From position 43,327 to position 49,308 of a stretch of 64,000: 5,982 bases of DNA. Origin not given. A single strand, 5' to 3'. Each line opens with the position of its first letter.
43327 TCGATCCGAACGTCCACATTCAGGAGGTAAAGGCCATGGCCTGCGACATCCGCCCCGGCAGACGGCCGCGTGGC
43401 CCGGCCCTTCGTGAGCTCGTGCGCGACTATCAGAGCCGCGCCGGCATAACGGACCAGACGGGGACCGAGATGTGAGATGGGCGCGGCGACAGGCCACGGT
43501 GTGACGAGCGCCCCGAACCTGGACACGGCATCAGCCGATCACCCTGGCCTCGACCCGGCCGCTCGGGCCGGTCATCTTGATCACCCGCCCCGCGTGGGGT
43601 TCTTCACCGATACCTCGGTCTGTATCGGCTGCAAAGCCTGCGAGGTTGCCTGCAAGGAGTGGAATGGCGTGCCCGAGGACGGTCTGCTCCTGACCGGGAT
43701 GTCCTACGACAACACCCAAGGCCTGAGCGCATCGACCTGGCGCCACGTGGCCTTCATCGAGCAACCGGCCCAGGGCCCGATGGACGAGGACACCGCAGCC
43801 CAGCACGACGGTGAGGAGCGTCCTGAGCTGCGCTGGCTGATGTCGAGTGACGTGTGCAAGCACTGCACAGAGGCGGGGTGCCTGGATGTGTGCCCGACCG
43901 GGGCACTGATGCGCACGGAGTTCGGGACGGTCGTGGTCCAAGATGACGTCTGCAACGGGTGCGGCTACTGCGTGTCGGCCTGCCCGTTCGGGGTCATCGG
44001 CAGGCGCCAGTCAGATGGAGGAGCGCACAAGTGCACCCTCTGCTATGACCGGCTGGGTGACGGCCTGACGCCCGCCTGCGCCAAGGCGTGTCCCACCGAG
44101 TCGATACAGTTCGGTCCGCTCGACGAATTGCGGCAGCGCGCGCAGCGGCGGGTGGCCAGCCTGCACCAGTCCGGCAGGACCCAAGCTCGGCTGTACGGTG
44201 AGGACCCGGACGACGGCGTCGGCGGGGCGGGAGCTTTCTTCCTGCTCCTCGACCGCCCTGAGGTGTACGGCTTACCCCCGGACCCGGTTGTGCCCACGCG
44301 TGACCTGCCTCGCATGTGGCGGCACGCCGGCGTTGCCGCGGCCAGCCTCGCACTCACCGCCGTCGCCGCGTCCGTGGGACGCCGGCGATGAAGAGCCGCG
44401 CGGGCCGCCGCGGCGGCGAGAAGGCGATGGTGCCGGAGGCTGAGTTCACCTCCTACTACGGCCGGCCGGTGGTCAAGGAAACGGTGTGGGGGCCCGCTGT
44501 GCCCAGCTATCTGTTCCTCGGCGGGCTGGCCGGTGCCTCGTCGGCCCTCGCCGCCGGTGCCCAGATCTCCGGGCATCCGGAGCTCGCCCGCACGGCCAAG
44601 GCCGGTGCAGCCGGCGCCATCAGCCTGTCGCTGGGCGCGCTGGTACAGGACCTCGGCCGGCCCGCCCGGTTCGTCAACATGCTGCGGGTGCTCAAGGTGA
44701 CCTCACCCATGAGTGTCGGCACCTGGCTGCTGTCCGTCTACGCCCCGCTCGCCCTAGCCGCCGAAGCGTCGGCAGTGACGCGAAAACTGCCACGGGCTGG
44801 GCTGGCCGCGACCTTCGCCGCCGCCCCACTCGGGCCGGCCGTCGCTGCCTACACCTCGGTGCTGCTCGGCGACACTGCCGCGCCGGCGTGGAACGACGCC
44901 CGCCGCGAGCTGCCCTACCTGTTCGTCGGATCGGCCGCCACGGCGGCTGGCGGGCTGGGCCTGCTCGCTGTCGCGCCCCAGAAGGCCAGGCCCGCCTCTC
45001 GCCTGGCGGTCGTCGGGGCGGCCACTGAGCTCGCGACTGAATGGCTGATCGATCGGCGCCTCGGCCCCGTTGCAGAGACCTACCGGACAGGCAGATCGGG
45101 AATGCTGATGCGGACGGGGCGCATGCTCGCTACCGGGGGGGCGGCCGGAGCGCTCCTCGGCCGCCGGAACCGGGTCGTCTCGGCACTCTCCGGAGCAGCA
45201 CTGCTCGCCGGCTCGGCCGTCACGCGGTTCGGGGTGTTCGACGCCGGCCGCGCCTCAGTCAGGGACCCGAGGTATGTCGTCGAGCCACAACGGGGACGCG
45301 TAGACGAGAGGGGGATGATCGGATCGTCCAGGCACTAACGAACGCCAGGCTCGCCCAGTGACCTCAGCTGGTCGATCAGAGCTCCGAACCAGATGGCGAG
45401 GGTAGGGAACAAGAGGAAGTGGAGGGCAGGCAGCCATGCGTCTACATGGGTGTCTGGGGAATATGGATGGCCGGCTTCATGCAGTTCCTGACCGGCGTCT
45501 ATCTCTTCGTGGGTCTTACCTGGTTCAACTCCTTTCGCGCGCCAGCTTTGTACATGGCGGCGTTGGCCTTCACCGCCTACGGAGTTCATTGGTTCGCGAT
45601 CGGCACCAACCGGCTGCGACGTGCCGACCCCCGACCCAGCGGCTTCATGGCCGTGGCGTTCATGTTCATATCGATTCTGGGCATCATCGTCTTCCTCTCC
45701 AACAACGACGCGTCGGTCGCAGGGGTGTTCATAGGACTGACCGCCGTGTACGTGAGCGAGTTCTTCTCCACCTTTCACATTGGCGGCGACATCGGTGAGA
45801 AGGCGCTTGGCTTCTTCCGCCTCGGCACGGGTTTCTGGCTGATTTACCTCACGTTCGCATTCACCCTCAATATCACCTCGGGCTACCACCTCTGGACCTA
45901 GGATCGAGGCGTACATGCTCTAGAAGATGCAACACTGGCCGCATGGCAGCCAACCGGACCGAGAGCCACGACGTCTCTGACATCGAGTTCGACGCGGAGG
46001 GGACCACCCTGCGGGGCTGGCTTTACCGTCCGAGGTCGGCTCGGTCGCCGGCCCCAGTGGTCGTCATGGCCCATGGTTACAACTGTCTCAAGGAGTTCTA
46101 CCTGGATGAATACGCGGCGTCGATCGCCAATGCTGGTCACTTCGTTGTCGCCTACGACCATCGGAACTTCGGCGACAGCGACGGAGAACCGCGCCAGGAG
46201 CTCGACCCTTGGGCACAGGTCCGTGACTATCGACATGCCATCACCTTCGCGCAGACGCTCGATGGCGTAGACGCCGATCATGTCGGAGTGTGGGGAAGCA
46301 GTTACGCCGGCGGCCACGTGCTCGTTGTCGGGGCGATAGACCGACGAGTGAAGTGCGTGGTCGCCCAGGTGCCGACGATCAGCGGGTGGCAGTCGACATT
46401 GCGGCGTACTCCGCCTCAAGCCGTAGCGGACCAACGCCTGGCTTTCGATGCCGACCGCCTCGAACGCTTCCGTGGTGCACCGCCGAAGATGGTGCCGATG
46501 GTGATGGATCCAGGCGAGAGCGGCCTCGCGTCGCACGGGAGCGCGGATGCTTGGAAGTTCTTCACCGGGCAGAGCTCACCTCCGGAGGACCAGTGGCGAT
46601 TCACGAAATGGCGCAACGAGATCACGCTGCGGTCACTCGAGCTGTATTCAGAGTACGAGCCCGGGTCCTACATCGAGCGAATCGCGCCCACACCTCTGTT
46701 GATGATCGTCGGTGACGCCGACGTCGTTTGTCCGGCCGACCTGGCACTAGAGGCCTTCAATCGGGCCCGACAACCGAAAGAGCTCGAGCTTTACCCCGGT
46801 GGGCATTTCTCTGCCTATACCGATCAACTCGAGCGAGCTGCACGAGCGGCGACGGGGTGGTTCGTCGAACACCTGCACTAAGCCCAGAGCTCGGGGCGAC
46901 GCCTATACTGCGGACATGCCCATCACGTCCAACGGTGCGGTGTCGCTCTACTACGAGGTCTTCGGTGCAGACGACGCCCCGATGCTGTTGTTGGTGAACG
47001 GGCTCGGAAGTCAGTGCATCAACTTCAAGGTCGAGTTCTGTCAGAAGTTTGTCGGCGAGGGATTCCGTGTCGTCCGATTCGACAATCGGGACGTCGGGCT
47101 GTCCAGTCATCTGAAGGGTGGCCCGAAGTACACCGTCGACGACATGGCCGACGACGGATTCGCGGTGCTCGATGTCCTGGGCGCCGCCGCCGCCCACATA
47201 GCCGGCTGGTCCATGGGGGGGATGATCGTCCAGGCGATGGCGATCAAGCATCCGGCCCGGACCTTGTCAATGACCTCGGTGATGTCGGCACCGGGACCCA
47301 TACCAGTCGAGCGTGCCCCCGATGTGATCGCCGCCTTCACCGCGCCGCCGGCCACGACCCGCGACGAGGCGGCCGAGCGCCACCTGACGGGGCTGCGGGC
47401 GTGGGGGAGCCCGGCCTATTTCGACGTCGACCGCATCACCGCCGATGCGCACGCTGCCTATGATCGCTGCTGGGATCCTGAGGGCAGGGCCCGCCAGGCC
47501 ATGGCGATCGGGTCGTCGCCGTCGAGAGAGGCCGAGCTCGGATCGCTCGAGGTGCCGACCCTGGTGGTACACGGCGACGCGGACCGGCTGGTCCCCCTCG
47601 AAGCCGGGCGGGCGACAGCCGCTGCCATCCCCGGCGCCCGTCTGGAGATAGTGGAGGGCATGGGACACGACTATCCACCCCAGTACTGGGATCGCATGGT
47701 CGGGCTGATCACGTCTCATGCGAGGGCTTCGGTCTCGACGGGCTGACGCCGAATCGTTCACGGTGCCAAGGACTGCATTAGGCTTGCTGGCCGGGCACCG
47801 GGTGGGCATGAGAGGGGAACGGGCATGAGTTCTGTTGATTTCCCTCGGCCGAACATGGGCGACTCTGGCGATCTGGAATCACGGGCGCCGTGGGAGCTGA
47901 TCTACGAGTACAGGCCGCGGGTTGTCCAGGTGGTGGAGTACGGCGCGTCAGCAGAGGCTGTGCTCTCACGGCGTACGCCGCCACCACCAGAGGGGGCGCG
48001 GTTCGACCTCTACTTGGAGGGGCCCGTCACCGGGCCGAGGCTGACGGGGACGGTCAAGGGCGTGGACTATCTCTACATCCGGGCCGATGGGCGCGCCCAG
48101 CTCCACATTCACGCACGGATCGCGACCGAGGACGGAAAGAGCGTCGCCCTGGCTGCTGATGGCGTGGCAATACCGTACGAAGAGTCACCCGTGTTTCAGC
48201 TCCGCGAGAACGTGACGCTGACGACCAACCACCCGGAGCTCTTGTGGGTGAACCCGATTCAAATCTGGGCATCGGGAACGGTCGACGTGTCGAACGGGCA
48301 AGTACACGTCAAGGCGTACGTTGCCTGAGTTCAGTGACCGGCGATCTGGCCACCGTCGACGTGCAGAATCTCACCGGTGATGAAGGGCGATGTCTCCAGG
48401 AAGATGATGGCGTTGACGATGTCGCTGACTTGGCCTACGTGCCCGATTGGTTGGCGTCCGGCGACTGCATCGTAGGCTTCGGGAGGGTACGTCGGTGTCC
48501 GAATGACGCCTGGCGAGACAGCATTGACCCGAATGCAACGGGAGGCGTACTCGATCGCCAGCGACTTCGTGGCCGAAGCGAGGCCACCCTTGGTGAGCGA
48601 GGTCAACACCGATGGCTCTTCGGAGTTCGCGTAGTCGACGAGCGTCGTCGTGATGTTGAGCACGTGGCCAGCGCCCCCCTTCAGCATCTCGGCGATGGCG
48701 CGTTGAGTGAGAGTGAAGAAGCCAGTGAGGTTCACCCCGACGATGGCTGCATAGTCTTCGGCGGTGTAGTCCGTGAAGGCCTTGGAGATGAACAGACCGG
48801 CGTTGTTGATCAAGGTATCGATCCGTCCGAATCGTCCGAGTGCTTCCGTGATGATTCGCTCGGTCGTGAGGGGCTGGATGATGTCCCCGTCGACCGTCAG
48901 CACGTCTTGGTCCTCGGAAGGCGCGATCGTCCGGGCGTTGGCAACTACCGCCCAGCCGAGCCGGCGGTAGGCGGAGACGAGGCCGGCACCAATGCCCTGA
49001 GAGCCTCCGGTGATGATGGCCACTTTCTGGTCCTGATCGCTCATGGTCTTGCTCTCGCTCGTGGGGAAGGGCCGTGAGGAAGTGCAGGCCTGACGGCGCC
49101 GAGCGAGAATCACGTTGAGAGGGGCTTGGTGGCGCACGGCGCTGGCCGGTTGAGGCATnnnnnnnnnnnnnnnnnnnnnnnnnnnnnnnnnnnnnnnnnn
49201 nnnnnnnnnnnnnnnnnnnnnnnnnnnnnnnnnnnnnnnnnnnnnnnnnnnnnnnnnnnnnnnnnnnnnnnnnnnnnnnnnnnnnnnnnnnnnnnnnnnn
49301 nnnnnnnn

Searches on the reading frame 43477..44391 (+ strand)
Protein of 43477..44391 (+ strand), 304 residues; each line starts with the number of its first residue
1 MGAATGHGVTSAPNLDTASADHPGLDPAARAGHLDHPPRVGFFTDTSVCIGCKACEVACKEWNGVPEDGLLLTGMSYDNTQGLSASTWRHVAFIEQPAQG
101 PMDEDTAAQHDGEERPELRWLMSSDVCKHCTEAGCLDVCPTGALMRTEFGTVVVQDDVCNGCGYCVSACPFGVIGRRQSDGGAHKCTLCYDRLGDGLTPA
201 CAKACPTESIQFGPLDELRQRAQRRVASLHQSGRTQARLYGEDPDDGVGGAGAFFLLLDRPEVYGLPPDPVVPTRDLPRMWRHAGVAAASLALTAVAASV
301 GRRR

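Call 7: search_protein_families(library=pfam, proteins=[window:43477-44391:+])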
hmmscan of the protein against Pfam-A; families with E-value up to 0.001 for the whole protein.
window:43477-44391:+ (304 aa): 13 families
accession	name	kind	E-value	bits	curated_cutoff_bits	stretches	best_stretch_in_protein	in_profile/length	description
PF13247.11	Fer4_11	-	7.6e-24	84.3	26.2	1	119-213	2-98/100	4Fe-4S dicluster domain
PF12838.12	Fer4_7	-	3.1e-18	66.4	27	3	49-143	2-52/52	4Fe-4S dicluster domain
PF12837.12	Fer4_6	-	5.3e-13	48.7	25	1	152-174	2-24/24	4Fe-4S binding domain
PF13187.11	Fer4_9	-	4.7e-11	43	27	2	159-208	2-50/52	4Fe-4S dicluster domain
PF00037.32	Fer4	-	8.1e-11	41.7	21.1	1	153-174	2-23/24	4Fe-4S binding domain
PF12797.12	Fer4_2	-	6.1e-10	38.8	24.5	2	153-171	4-22/22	4Fe-4S binding domain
PF13237.11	Fer4_10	-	8.3e-10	38.9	25.5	2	123-170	5-53/53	4Fe-4S dicluster domain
PF13484.11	Fer4_16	-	2.5e-07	31.8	30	0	159-183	2-26/66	4Fe-4S double cluster binding domain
PF25160.1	LdpA_Fe-S-bd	-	5.4e-07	29.7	27.6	1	134-177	8-46/49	LdpA Fe-S cluster-binding domain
PF13183.11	Fer4_8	-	1.3e-06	29.2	27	1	47-142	3-67/68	4Fe-4S dicluster domain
PF12800.12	Fer4_4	-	8.4e-06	26.1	24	0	157-172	2-17/17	4Fe-4S binding domain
PF12798.12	Fer4_3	-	1.4e-05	26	27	0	159-172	1-14/15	4Fe-4S binding domain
PF14697.11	Fer4_21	-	0.00013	22.4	35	0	124-172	5-55/59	4Fe-4S dicluster domain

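Call 18: find_encoding_contigs(protein=window:43477-44391:+, flank=10000, max_places=6)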
Protein window:43477-44391:+ (304 aa): 3 contigs read that carry it; 3 places shown.
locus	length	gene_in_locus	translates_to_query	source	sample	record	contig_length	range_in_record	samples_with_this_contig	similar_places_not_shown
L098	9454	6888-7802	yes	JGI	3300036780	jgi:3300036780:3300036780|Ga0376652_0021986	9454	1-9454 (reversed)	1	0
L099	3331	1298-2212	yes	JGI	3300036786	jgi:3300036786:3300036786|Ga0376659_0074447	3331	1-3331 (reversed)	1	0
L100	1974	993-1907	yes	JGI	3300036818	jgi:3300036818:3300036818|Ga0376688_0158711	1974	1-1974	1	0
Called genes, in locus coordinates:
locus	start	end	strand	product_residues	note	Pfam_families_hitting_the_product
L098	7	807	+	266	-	PF00296:Bac_luciferase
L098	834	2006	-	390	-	PF02322:Cyt_bd_oxida_II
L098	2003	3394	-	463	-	PF01654:Cyt_bd_oxida_I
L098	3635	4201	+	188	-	PF04879:Molybdop_Fe4S4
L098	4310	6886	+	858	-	PF00384:Molybdopterin (weak), PF01568:Molydop_binding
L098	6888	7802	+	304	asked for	PF12838:Fer4_7, PF13237:Fer4_10 (weak), PF13247:Fer4_11, PF12838:Fer4_7 (weak), PF25160:LdpA_Fe-S-bd (weak), PF00037:Fer4 (weak), PF12837:Fer4_6 (weak), PF13187:Fer4_9 (weak), +5 more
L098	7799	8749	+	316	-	PF03916:NrfD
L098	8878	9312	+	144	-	-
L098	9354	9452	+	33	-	?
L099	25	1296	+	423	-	PF01568:Molydop_binding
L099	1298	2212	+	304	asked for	PF12838:Fer4_7, PF13237:Fer4_10 (weak), PF13247:Fer4_11, PF12838:Fer4_7 (weak), PF25160:LdpA_Fe-S-bd (weak), PF00037:Fer4 (weak), PF12837:Fer4_6 (weak), PF13187:Fer4_9 (weak), +5 more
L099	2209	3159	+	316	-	PF03916:NrfD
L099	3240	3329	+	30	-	?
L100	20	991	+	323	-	PF01568:Molydop_binding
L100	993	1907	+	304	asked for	PF12838:Fer4_7, PF13237:Fer4_10 (weak), PF13247:Fer4_11, PF12838:Fer4_7 (weak), PF25160:LdpA_Fe-S-bd (weak), PF00037:Fer4 (weak), PF12837:Fer4_6 (weak), PF13187:Fer4_9 (weak), +5 more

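Call 21: search_protein_families(library=ncbifam, proteins=[window:43477-44391:+])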
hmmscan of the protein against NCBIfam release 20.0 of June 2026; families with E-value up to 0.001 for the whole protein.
window:43477-44391:+ (304 aa): 52 families (the best 25 are shown)
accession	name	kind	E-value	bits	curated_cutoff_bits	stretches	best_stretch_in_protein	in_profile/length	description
TIGR01582.1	FDH-beta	equivalog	8.6e-56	189.1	334.7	1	36-299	18-264/283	formate dehydrogenase subunit beta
NF008134.0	PRK10882.1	equivalog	6.3e-36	124.1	263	1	30-233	29-226/329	hydrogenase 2 operon protein HybA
TIGR02951.1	DMSO_dmsB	equivalog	3.4e-35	121.5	214.1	1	40-221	2-159/161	DMSO/selenate family reductase complex B subunit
TIGR03149.1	cyt_nit_nrfC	equivalog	5.6e-32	110.9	377.6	2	114-228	81-197/225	cytochrome c nitrite reductase Fe-S protein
NF045715.1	sulf_resp_HmcB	equivalog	9.2e-32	110.3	420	1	34-244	31-225/307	sulfate respiration complex iron-sulfur protein HmcB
NF011569.0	PRK14993.1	equivalog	9.7e-27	94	416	1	121-224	94-197/244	tetrathionate reductase subunit TtrB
NF041715.1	arsenate_red_ArrB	equivalog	1.6e-25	90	450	2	115-178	45-108/233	arsenate respiratory reductase iron-sulfur subunit ArrB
TIGR03478.1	DMSO_red_II_bet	subfamily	5.3e-25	88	480.7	1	77-220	84-225/321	DMSO reductase family type II enzyme, iron-sulfur subunit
NF042979.1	EthbenzDh_ebdB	equivalog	1.3e-23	83.5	740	1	114-226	140-253/354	ethylbenzene dehydrogenase subunit beta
NF045797.1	DsrO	equivalog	1.9e-23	83.1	200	1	125-231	101-218/235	sulfate reduction electron transfer complex DsrMKJOP subunit DsrO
NF038355.1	FDH3_beta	equivalog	1e-20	74.5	240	1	125-189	52-121/180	formate dehydrogenase FDH3 subunit beta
NF009408.0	PRK12769.1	equivalog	2.6e-19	68.8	1003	1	124-228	53-160/659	formate-dependent uric acid utilization protein AegA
TIGR01660.1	narH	equivalog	4.2e-18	65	524.05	1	124-206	180-263/492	nitrate reductase subunit beta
NF007658.0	PRK10330.1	equivalog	1.2e-16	60.7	260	1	124-226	55-171/181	electron transport protein HydN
NF007382.0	PRK09898.1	equivalog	1.7e-15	57.1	213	1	121-212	117-200/208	ferredoxin-like protein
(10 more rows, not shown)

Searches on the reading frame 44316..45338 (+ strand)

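Call 7: search_protein_families(library=pfam, proteins=[window:44316-45338:+])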
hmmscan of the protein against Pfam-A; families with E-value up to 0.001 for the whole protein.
window:44316-45338:+ (340 aa): 1 family
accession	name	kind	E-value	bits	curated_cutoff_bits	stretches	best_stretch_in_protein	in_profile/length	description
PF03916.19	NrfD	-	5.9e-13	49.6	25.8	1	55-214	8-190/313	Polysulphide reductase, NrfD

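Call 21: search_protein_families(library=ncbifam, proteins=[window:44388-45338:+])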
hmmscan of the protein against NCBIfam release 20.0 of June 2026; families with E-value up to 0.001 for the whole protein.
window:44388-45338:+ (316 aa): 1 family
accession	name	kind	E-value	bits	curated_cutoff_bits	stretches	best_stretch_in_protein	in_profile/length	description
TIGR03148.1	cyt_nit_nrfD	equivalog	0.00049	19.5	347.6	0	31-119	7-101/316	cytochrome c nitrite reductase subunit NrfD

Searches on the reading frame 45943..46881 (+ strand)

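Call 7: search_protein_families(library=pfam, proteins=[window:45943-46881:+])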
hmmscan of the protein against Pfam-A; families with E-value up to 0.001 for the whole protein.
window:45943-46881:+ (312 aa): 10 families
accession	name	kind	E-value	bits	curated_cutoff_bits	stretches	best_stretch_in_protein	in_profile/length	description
PF02129.25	Peptidase_S15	-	3.6e-16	60.1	23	1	20-289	2-261/262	X-Pro dipeptidyl-peptidase (S15 family)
PF05448.18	AXE1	-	9.3e-15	54.6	21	1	95-150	159-214/321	Acetyl xylan esterase (AXE1)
PF00561.26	Abhydrolase_1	-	7.2e-13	49.2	25.8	1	38-292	1-242/245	alpha/beta hydrolase fold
PF12146.15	Hydrolase_4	-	5e-12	46.1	27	1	36-147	3-112/239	Serine aminopeptidase, S33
PF12697.13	Abhydrolase_6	-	1.1e-09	39.7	26.3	1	40-295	1-211/217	Alpha/beta hydrolase family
PF00326.27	Peptidase_S9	-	4.9e-09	36.4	22.6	0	195-311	93-210/213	Prolyl oligopeptidase family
PF20434.5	BD-FAE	-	1.7e-07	31.4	26.8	1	27-135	3-111/215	BD-FAE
PF22244.2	GCE_fung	-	1.6e-05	25.3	27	1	107-149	100-142/231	Glucuronyl esterase, fungi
PF01738.24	DLH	-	5.6e-05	23.3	21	0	24-142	2-127/217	Dienelactone hydrolase family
PF12740.14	PETase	-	0.00049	20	28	0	25-144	42-157/263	PET hydrolase-like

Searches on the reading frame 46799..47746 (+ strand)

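Call 7: search_protein_families(library=pfam, proteins=[window:46799-47746:+])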
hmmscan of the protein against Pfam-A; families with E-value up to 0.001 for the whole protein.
window:46799-47746:+ (315 aa): 6 families
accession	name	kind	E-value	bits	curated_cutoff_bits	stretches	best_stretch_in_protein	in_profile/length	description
PF00561.26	Abhydrolase_1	-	3.3e-21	76.5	25.8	1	62-290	2-238/245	alpha/beta hydrolase fold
PF12697.13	Abhydrolase_6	-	2.3e-16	61.5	26.3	1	63-300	1-214/217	Alpha/beta hydrolase family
PF12146.15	Hydrolase_4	-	7.8e-16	58.5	27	1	62-291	6-233/239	Serine aminopeptidase, S33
PF08386.16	Abhydrolase_4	-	0.00024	21.6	21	1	246-291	29-74/103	TAP-like protein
PF00326.27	Peptidase_S9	-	0.00061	19.8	22.6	0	211-276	102-169/213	Prolyl oligopeptidase family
PF20408.4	Abhydrolase_11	-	0.00086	19.5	27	0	242-295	118-170/193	Alpha/beta hydrolase domain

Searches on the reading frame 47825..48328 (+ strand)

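Call 38: search_protein_families(library=pfam, proteins=[window:47825-48328:+], max_evalue=0.00001)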
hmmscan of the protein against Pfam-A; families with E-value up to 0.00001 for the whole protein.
window:47825-48328:+ (167 aa): 1 family
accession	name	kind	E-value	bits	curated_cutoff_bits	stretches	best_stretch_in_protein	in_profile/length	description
PF11578.13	DUF3237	-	1.5e-09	38.2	24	1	65-166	34-148/149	Protein of unknown function (DUF3237)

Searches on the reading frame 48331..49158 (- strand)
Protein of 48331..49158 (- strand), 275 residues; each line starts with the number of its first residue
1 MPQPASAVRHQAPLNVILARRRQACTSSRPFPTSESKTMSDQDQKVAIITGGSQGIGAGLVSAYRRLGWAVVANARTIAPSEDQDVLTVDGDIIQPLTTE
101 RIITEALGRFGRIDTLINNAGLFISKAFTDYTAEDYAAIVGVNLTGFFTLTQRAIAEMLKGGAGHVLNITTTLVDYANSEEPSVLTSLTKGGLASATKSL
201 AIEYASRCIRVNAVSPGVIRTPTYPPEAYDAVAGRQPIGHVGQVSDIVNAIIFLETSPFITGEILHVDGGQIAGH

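Call 38: search_protein_families(library=pfam, proteins=[window:48331-49158:-], max_evalue=0.00001)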
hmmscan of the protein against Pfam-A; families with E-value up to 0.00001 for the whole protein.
window:48331-49158:- (275 aa): 3 families
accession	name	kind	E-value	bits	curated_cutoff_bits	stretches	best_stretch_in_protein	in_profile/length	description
PF13561.12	adh_short_C2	-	1.5e-39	136.4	27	1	54-270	6-234/236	Enoyl-(Acyl carrier protein) reductase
PF00106.31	adh_short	-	4.5e-34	118.1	26.6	1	45-223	1-186/195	short chain dehydrogenase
PF23441.1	SDR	-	6.4e-07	29.5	27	1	142-271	121-255/258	SDR-like rossmann domain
